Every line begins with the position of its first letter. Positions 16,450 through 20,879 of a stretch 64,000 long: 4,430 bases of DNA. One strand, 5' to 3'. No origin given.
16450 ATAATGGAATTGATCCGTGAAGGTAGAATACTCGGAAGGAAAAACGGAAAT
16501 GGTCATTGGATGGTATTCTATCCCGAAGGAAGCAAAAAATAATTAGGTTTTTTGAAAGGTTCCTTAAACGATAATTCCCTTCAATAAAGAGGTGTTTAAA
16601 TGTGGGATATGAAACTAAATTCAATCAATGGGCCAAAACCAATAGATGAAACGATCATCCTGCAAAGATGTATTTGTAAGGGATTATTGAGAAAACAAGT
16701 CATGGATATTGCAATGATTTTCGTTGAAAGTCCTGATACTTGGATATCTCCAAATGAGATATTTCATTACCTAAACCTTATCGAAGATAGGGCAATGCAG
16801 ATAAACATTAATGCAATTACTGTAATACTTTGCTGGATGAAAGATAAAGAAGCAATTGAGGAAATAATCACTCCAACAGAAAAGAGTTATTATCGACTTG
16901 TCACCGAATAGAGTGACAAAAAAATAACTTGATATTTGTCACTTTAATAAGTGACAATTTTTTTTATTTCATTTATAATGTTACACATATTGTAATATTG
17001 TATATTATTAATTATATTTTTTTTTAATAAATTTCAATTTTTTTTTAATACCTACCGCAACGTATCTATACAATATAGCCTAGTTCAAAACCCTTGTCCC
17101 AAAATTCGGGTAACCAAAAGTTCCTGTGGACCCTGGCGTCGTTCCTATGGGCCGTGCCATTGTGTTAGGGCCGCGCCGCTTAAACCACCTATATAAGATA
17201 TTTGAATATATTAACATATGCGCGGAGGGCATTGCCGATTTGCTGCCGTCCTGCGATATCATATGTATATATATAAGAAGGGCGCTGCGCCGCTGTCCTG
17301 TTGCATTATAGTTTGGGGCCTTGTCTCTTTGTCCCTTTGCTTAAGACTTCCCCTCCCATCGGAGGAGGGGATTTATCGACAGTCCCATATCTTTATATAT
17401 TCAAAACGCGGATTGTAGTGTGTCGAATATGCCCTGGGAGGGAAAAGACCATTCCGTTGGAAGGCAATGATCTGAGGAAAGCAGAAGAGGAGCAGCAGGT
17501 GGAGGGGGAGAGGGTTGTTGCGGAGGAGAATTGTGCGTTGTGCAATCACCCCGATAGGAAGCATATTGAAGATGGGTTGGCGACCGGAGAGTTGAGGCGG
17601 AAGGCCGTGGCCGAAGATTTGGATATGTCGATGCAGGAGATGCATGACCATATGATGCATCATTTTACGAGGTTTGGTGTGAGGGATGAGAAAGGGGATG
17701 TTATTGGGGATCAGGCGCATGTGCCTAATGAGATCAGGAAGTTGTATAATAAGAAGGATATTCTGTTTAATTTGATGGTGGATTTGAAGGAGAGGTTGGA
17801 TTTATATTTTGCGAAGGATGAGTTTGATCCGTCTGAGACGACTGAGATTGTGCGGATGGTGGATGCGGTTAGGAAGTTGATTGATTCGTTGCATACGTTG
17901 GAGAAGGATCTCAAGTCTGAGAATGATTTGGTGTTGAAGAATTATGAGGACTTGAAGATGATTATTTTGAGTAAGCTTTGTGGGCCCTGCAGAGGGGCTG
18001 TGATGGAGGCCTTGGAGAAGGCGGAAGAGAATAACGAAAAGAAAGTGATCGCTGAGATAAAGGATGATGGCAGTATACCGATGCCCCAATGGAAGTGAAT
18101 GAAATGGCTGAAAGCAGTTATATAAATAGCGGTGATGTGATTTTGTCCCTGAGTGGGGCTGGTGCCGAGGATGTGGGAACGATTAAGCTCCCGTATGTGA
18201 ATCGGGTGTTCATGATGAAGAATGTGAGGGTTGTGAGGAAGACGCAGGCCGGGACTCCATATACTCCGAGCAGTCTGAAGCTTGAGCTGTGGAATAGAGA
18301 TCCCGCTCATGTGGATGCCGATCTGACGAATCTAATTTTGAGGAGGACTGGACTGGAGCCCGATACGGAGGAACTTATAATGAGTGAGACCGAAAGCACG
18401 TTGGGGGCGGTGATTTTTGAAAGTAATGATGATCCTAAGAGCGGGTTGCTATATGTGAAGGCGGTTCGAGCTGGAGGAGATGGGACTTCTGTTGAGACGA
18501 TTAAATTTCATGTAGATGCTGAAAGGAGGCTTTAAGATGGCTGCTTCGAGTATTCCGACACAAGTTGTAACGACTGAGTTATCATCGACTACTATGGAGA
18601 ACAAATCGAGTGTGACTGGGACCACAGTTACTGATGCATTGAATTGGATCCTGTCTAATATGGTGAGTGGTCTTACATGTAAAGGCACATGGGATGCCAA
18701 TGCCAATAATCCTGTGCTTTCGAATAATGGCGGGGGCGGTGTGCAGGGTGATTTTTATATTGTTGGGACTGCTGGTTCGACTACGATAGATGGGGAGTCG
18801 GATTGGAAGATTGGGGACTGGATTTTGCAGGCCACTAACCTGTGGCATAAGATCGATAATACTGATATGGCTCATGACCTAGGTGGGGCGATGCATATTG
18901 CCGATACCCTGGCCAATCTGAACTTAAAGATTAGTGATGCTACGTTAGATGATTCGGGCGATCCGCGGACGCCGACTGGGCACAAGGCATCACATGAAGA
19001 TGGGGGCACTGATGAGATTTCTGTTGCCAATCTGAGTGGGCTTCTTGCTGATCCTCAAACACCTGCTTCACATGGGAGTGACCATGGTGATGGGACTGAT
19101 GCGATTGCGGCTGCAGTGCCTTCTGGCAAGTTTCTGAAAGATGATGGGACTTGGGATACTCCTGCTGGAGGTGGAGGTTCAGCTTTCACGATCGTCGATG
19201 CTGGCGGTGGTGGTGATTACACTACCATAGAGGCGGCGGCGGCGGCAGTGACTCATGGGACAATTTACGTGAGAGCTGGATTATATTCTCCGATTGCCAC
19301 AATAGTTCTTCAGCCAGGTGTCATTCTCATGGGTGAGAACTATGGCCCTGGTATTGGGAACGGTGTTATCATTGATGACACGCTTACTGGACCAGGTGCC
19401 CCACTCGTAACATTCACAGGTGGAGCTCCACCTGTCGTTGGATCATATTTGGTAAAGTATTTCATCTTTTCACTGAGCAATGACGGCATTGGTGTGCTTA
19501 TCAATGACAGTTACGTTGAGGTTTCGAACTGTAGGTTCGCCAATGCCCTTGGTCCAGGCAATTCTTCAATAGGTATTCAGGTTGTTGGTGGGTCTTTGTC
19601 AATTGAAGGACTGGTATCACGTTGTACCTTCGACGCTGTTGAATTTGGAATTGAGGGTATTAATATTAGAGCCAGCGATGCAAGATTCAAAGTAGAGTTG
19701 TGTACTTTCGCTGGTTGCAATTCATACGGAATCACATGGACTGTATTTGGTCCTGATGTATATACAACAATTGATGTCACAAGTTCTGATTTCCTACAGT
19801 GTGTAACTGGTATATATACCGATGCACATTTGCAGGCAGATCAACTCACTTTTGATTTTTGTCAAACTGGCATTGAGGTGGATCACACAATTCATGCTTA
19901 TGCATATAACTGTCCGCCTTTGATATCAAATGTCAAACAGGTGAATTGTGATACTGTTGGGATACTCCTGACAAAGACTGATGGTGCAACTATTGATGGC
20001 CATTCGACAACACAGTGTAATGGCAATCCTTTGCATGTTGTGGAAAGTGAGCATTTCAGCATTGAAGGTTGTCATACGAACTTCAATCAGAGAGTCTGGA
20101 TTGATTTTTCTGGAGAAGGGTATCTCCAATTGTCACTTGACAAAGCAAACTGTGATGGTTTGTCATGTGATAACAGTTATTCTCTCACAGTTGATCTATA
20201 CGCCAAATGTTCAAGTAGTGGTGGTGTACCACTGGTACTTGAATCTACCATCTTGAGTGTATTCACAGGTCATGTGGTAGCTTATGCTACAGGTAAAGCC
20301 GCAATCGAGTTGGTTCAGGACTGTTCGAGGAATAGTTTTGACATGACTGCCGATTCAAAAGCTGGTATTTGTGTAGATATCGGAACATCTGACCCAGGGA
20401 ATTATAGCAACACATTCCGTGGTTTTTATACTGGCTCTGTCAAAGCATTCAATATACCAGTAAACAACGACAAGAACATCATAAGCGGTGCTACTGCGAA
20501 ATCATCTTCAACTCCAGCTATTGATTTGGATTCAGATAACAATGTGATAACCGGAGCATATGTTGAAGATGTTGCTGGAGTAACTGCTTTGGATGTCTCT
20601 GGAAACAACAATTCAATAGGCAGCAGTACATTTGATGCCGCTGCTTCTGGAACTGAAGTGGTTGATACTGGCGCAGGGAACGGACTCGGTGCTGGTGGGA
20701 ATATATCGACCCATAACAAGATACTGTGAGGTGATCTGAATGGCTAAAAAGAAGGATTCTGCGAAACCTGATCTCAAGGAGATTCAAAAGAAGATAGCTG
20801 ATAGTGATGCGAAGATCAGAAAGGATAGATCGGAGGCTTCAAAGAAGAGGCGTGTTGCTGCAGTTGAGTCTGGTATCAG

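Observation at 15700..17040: AT-rich island: two wHTH genes bracketed by five palindromic operator-like sites and five iteron-like repeats (genetic switch and/or origin)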

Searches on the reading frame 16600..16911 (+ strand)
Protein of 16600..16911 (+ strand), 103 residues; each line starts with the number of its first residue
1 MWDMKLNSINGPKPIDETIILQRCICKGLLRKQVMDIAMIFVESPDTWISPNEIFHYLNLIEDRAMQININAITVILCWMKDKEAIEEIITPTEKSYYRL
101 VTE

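Call 9: search_protein_families(library=pfam, proteins=[window:16600-16911:+], max_evalue=0.1)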
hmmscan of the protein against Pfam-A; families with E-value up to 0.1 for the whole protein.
window:16600-16911:+ (103 aa): 2 families
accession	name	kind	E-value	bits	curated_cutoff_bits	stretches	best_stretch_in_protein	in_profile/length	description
PF09263.16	PEX-2N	-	0.056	14.2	30.5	1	41-86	5-52/83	Peroxisome biogenesis factor 1, N-terminal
PF01475.25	FUR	-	0.073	13.7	23.1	1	33-101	9-74/121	Ferric uptake regulator family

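Call 10: search_protein_families(library=phrogs, proteins=[window:16600-16911:+], max_evalue=0.1)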
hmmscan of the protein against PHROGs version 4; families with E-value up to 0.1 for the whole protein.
window:16600-16911:+ (103 aa): 0 families

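Call 19: find_encoding_contigs(protein=window:16600-16911:+, flank=10000, max_places=10)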
Protein window:16600-16911:+ (103 aa): 2 contigs read that carry it; 1 place shown.
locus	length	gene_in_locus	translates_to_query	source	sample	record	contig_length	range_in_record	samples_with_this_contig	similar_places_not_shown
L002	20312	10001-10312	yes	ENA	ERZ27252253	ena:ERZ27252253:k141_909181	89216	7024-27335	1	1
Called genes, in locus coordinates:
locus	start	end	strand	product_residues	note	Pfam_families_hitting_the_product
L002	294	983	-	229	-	-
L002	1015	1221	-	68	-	-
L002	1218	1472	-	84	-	-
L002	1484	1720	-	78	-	-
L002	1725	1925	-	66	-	-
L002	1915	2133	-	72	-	-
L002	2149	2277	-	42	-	-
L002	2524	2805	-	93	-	-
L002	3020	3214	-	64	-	-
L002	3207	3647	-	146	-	-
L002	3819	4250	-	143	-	-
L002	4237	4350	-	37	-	-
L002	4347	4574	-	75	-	-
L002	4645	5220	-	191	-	PF08241:Methyltransf_11, PF01209:Ubie_methyltran (weak), PF13649:Methyltransf_25 (faint)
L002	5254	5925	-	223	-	-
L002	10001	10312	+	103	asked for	-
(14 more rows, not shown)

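Call 22: find_homologous_proteins(query=window:16600-16911:+, max_evalue=0.01)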
Query window:16600-16911:+ (103 aa): 1 proteins with E <= 0.01 among 1 candidates.
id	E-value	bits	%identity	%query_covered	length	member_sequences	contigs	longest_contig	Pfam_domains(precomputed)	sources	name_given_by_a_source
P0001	7.0e-63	227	100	100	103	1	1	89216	-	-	-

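Call 29: predict_structure(protein=window:16600-16911:+)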
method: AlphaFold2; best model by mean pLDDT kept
length: 103 residues; sequences in the alignment: 1
mean_pLDDT: 51.7   pTM: 0.42
mean pLDDT of the five models: 51.7, 50.8, 39.9, 39.7, 38.1
residues with pLDDT >= 90: 0; 70-90: 5; 50-70: 51; < 50: 47
segments of 3 or more residues with pLDDT < 50: 1-17, 25-28, 30-32, 83-103
pLDDT, mean of each block of 10 residues (from residue 1): 36 48 48 59 62 69 66 62 44 31 26
secondary structure, 60 per line:
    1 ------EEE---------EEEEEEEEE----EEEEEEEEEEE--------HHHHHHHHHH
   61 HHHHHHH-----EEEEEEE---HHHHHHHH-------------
elements in order: E7-9 E19-27 E32-42 H51-67 E73-79 H83-90

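Call 33: search_solved_structures(query=window:16600-16908:+, max_evalue=10, show_alignments=3)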
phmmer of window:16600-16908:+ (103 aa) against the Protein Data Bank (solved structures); distinct sequences matched with E-value up to 10: 0.

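Call 54: search_protein_families(library=ncbifam, proteins=[window:16600-16908:+], max_evalue=1)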
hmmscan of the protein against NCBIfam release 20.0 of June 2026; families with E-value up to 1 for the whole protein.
window:16600-16908:+ (103 aa): 0 families

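Call 55: search_protein_families(library=padloc, proteins=[window:16600-16908:+], max_evalue=1)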
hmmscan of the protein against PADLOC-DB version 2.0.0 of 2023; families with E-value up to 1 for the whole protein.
window:16600-16908:+ (103 aa): 0 families

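Call 64: search_protein_representatives(protein=window:16600-16908:+)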
Query: 103 residues. Proteins with E-value up to 0.001 (for the whole library): 1; up to 1e-10: 1; up to 1e-30: 1. The best 1 are listed.
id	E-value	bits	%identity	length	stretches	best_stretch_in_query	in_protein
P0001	2.2e-63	227.2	100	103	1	1-103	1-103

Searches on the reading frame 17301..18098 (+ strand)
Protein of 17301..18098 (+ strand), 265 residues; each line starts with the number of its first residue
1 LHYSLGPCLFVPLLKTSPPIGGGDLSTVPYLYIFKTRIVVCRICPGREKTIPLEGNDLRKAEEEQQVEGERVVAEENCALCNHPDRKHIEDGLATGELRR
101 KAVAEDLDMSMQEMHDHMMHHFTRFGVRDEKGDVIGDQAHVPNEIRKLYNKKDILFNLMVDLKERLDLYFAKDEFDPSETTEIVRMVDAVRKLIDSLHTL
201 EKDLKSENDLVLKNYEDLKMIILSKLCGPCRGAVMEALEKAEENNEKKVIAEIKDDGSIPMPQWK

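Call 9: search_protein_families(library=pfam, proteins=[window:17301-18098:+], max_evalue=0.1)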
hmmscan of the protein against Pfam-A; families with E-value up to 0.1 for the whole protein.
window:17301-18098:+ (265 aa): 1 family
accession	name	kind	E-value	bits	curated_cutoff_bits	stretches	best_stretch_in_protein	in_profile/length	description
PF15821.10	DUF4709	-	0.0034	18.2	27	1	169-217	12-63/110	Domain of unknown function (DUF4709)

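Call 10: search_protein_families(library=phrogs, proteins=[window:17301-18098:+], max_evalue=0.1)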
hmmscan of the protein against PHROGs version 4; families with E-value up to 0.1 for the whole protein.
window:17301-18098:+ (265 aa): 3 families
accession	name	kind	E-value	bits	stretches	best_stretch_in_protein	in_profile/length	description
phrog_1088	-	unknown function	0.0011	20.2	1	140-207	10-76/79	-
phrog_1311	-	unknown function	0.0029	18.4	1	75-95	5-25/51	-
phrog_14295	-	unknown function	0.028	13.1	1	158-254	791-885/1439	-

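Call 54: search_protein_families(library=ncbifam, proteins=[window:17418-18095:+], max_evalue=1)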
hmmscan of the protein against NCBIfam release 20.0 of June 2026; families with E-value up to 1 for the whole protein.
window:17418-18095:+ (226 aa): 2 families
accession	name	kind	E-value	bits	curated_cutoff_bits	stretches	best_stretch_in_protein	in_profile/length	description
NF038206.1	RGCVC_fam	equivalog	0.038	14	35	1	29-49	12-31/54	RGCVC family protein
NF046046.1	Mbov_0729_Cterm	subfamily_domain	0.12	13.1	60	1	95-170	14-90/105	Mbov_0729 family lipopotein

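Call 55: search_protein_families(library=padloc, proteins=[window:17418-18095:+], max_evalue=1)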
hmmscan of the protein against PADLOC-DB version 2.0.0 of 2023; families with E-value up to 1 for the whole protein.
window:17418-18095:+ (226 aa): 1 family
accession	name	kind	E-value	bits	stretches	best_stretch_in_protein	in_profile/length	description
PDLC03380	MTase_II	-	0.018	12.3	1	111-153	104-145/393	Type II methyltransferase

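Call 91: search_protein_families(library=pfam, proteins=[window:17418-18095:+], max_evalue=0.05)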
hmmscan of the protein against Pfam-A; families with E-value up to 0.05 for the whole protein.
window:17418-18095:+ (226 aa): 1 family
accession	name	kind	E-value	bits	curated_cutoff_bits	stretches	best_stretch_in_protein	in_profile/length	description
PF15821.10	DUF4709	-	0.0024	18.7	27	1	130-178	12-63/110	Domain of unknown function (DUF4709)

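Call 92: search_protein_families(library=phrogs, proteins=[window:17418-18095:+], max_evalue=0.01)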
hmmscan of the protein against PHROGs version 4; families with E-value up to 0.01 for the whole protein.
window:17418-18095:+ (226 aa): 2 families
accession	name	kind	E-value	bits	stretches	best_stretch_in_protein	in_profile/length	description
phrog_1088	-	unknown function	0.00072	20.7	1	101-168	10-76/79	-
phrog_1311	-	unknown function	0.0037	18.1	0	36-56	5-25/51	-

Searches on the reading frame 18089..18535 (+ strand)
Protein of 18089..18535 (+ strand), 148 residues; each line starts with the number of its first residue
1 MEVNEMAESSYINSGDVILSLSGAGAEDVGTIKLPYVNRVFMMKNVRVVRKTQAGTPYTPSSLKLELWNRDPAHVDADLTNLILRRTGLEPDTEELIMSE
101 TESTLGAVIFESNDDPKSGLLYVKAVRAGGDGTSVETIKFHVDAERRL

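Call 9: search_protein_families(library=pfam, proteins=[window:18089-18535:+], max_evalue=0.1)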
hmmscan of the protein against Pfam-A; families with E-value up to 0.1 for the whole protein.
window:18089-18535:+ (148 aa): 1 family
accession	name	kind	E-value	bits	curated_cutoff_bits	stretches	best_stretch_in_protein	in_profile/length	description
PF19106.5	DUF5793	-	0.043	14.4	25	1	62-142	37-118/157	Family of unknown function (DUF5793)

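Call 10: search_protein_families(library=phrogs, proteins=[window:18089-18535:+], max_evalue=0.1)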
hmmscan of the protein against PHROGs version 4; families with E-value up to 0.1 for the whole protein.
window:18089-18535:+ (148 aa): 0 families

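Call 54: search_protein_families(library=ncbifam, proteins=[window:18104-18532:+], max_evalue=1)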
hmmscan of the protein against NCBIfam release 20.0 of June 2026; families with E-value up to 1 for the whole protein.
window:18104-18532:+ (143 aa): 0 families

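Call 55: search_protein_families(library=padloc, proteins=[window:18104-18532:+], max_evalue=1)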
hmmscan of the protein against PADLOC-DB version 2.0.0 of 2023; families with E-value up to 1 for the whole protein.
window:18104-18532:+ (143 aa): 0 families

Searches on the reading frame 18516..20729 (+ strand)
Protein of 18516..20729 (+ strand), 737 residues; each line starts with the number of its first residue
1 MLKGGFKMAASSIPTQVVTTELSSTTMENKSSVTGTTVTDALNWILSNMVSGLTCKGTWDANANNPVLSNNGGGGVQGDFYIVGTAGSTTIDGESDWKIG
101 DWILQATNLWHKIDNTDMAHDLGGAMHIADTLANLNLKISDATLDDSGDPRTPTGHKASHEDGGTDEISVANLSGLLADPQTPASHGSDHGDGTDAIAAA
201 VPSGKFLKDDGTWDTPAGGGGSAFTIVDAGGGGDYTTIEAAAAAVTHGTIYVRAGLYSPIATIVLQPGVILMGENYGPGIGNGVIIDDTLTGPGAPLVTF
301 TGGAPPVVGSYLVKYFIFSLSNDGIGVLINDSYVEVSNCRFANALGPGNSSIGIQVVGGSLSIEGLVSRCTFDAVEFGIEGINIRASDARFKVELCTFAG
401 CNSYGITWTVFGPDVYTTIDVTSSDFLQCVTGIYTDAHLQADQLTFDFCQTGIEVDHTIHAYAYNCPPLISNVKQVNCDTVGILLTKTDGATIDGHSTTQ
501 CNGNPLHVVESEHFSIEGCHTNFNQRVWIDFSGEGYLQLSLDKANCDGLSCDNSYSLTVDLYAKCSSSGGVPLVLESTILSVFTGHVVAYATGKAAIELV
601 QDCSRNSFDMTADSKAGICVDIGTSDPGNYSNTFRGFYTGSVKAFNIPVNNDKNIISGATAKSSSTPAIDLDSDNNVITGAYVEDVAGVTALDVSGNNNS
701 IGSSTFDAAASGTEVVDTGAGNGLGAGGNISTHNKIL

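Call 9: search_protein_families(library=pfam, proteins=[window:18516-20729:+], max_evalue=0.1)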
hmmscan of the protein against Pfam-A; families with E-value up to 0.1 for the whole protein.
window:18516-20729:+ (737 aa): 2 families
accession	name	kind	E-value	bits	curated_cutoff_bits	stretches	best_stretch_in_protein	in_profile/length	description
PF13229.12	Beta_helix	-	1.2e-06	28.7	25.9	2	319-407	65-143/158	Right handed beta helix region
PF20622.4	Big_15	-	0.081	13.2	27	0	632-661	14-41/82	Bacterial Ig domain (Big_16)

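Call 10: search_protein_families(library=phrogs, proteins=[window:18516-20729:+], max_evalue=0.1)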
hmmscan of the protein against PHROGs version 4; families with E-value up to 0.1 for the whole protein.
window:18516-20729:+ (737 aa): 1 family
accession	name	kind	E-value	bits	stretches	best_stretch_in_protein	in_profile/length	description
phrog_29238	-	unknown function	3.7e-11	42.6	1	40-119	418-494/997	-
